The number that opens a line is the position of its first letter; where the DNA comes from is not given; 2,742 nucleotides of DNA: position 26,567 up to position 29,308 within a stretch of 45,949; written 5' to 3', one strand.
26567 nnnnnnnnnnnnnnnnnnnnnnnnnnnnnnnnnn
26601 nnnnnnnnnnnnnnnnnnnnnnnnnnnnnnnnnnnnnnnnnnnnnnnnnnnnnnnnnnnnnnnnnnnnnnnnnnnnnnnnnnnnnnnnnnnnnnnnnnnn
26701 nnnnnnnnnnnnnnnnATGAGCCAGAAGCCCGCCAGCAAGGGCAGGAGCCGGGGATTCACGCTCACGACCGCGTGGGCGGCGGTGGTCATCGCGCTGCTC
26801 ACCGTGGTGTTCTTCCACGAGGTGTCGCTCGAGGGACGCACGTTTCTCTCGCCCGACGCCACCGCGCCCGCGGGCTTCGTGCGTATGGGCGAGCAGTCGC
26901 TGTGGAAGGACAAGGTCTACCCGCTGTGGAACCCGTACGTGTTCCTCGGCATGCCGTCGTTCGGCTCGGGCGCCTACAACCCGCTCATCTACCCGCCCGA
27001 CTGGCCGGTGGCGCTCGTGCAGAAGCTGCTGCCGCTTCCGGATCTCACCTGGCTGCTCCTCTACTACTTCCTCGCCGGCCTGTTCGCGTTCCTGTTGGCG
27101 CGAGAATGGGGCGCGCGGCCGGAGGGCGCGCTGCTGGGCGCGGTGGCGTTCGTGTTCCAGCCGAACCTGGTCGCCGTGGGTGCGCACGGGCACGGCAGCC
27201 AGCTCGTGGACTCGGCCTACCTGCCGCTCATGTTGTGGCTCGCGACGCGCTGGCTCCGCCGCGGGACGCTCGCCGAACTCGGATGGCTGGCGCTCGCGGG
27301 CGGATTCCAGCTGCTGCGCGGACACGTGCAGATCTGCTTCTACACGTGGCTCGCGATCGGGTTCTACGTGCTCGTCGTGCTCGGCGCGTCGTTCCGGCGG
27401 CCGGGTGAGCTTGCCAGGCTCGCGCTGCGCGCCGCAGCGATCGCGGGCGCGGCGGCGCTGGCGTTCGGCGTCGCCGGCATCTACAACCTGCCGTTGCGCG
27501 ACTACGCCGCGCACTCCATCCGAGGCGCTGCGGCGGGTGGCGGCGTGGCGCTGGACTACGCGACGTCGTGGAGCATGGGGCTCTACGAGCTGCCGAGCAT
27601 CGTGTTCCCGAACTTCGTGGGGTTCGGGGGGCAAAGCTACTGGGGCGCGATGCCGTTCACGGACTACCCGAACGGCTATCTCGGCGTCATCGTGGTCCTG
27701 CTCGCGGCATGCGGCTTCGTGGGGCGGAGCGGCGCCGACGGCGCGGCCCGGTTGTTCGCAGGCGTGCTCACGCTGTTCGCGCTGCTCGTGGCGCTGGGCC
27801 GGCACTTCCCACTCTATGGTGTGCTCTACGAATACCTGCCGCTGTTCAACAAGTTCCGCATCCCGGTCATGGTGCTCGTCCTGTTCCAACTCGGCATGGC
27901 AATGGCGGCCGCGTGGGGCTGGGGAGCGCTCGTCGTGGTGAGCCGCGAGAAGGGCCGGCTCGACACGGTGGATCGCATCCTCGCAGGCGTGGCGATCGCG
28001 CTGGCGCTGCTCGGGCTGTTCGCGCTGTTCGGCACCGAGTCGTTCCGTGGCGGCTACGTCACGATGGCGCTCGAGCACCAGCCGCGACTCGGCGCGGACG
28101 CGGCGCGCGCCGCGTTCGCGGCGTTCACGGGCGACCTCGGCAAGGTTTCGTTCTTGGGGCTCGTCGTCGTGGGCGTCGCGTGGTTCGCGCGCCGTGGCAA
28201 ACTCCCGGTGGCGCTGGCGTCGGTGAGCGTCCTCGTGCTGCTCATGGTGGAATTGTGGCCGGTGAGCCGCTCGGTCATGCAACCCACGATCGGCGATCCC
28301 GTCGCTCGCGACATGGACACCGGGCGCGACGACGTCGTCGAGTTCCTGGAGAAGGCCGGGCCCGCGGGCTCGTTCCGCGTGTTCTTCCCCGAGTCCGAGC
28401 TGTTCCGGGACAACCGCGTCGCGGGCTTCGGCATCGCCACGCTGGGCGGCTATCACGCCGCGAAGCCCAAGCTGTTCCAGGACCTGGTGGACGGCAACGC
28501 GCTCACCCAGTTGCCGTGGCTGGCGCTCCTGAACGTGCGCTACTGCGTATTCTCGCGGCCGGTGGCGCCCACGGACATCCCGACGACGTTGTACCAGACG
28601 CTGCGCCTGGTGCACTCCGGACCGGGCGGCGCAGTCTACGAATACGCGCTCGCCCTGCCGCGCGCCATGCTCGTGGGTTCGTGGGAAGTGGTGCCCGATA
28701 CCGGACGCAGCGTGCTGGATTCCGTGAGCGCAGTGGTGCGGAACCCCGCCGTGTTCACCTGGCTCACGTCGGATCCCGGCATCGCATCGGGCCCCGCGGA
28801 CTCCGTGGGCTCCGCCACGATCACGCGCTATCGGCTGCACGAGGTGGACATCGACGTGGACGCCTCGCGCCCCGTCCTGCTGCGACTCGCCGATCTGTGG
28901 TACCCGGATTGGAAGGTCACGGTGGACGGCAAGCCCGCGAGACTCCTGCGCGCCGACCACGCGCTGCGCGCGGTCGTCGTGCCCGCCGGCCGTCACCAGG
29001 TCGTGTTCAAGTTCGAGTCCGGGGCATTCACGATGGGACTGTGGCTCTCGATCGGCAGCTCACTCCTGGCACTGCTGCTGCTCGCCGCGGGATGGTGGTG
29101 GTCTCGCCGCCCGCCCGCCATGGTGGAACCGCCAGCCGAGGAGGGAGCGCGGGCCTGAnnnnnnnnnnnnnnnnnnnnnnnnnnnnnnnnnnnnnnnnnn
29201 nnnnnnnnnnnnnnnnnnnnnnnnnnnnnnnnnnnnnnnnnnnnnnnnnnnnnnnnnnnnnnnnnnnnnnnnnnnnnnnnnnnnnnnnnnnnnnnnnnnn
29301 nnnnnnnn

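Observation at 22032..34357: T9SS-type cargo gene embedded among Wzx, AsnB-like amidotransferase, FemAB-like and GT4 genes: possible cargo-anchoring glycan pathway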

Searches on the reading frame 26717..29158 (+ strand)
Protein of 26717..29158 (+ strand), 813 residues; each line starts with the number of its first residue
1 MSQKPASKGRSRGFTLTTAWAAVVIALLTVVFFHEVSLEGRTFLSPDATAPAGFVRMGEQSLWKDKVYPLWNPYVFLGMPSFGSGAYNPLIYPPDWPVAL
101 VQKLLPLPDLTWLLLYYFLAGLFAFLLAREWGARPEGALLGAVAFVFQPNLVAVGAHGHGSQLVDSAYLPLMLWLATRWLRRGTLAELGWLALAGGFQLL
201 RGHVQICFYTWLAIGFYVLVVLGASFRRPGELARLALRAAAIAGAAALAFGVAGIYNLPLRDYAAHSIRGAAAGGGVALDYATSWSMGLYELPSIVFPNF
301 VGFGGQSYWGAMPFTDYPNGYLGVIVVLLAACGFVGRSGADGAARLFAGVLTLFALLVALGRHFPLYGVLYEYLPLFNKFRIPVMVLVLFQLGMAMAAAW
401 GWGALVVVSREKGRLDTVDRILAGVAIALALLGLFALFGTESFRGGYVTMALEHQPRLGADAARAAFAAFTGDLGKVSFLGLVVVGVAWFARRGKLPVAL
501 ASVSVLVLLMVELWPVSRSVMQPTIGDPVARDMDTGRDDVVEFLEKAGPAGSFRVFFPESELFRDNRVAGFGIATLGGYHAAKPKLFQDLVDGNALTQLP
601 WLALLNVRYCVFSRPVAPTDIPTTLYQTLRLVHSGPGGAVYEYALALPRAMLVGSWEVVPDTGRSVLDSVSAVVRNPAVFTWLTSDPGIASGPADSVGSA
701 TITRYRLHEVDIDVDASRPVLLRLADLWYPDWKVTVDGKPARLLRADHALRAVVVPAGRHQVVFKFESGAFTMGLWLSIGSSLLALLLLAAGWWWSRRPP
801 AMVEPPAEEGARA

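Call 8: search_protein_families(library=pfam, proteins=[window:26717-29158:+], max_evalue=0.01)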
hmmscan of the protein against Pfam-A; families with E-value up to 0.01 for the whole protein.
window:26717-29158:+ (813 aa): 1 family
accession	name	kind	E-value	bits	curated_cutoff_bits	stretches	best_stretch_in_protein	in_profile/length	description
PF09586.16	YfhO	-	8.9e-07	28.1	28.5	1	730-778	787-835/835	Bacterial membrane protein YfhO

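Call 9: search_protein_families(library=ncbifam, proteins=[window:26717-29158:+], max_evalue=0.01)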
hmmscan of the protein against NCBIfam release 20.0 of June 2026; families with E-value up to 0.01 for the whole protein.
window:26717-29158:+ (813 aa): 2 families
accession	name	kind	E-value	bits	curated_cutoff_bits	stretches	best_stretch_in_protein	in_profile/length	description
NF047589.1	GlcsyltransPgfM1Strep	equivalog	0.00019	19.6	1400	1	730-784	892-946/955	glycosyltransferase PgfM1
NF047590.1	GlcsyltransPgfM2Strep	equivalog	0.0013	16.9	1500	1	731-787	819-875/884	glycosyltransferase PgfM2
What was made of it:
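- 26717..29158 (+): YfhO-like polytopic membrane protein (813 aa), probable GT-C glycosyltransferase acting outside the cytoplasm. Weak PgfM1/PgfM2 hits (calls 8, 9).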
